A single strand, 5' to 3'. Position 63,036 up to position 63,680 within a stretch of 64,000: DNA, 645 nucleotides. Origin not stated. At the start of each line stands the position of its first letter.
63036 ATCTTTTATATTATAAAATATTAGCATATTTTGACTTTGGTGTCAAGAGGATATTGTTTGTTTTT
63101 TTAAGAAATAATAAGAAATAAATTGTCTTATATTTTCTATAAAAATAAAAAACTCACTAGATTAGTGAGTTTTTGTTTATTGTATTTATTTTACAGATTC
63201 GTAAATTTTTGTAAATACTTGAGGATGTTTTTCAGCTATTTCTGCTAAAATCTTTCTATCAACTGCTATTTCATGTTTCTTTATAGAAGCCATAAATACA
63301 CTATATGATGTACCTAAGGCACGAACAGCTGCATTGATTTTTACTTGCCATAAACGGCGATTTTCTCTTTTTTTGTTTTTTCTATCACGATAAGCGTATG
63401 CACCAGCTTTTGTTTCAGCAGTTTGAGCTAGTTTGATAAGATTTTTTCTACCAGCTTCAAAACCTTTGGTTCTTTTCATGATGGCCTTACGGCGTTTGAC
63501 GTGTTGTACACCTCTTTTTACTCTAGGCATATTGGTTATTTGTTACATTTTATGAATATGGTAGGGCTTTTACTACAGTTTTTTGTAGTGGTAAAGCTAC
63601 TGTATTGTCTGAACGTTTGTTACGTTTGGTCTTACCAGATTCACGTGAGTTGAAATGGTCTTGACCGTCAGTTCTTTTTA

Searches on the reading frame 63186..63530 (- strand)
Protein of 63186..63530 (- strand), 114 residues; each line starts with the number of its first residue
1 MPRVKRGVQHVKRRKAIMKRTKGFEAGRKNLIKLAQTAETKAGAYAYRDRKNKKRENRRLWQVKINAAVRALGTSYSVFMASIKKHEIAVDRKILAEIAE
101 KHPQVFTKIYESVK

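Call 31: search_solved_structures(query=window:63186-63530:-, show_alignments=3)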
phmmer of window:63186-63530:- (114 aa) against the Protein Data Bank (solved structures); distinct sequences matched with E-value up to 0.001: 61 (the best 60 are shown).
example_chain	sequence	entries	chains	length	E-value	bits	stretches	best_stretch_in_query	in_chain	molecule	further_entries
8rd8_PO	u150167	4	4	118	7.1e-28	100.2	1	1-112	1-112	Large ribosomal subunit protein bL20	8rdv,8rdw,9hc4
9h91_Q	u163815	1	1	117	4.7e-27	97.5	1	1-112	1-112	50S ribosomal protein L20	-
7jil_Q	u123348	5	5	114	1.4e-25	92.8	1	1-114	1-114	50S ribosomal protein L20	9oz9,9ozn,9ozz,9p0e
9hig_p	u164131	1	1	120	5.7e-25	90.9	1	1-112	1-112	Large ribosomal subunit protein bL20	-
10qm_Y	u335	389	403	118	9.8e-25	90.1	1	1-113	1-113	50S ribosomal protein L20 | Large ribosomal subunit protein bL20 | 50S ribosomal protein L18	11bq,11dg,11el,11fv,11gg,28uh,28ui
7unr_S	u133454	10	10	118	1.4e-24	89.6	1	1-114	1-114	50S ribosomal protein L20 | Large ribosomal subunit protein bL20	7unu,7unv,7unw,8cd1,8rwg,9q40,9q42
5wdt_Q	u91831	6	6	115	3.5e-24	88.3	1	3-113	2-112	50S ribosomal protein L20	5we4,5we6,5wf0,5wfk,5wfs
23wi_Q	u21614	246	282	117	3.7e-24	88.2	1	3-113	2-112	50S ribosomal protein L20 | 50S ribosomal protein bL20 | Large ribosomal subunit protein bL20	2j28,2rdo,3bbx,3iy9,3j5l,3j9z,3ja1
6spb_Q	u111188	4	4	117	5.3e-24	87.7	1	3-114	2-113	50S ribosomal protein L20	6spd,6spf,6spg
4v4v_BO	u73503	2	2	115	6e-24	87.5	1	3-113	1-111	50S RIBOSOMAL PROTEIN L20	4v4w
1nkw_O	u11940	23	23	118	1.1e-23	86.7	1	1-111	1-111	50S ribosomal protein L20 | ribosomal protein L20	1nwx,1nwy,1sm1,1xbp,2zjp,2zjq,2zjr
10px_1U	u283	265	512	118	1.4e-23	86.4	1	1-113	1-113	50S ribosomal protein L20 | 50S ribosomal protein L19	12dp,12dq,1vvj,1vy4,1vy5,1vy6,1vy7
9tz5_e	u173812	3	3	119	1.6e-23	86.2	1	1-113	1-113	Large ribosomal subunit protein bL20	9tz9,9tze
7ood_p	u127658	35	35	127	4.2e-23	84.8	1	3-114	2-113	50S ribosomal protein L20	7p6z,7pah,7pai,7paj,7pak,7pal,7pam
2ghj_A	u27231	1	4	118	4.8e-23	84.7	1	7-114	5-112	50S ribosomal protein L20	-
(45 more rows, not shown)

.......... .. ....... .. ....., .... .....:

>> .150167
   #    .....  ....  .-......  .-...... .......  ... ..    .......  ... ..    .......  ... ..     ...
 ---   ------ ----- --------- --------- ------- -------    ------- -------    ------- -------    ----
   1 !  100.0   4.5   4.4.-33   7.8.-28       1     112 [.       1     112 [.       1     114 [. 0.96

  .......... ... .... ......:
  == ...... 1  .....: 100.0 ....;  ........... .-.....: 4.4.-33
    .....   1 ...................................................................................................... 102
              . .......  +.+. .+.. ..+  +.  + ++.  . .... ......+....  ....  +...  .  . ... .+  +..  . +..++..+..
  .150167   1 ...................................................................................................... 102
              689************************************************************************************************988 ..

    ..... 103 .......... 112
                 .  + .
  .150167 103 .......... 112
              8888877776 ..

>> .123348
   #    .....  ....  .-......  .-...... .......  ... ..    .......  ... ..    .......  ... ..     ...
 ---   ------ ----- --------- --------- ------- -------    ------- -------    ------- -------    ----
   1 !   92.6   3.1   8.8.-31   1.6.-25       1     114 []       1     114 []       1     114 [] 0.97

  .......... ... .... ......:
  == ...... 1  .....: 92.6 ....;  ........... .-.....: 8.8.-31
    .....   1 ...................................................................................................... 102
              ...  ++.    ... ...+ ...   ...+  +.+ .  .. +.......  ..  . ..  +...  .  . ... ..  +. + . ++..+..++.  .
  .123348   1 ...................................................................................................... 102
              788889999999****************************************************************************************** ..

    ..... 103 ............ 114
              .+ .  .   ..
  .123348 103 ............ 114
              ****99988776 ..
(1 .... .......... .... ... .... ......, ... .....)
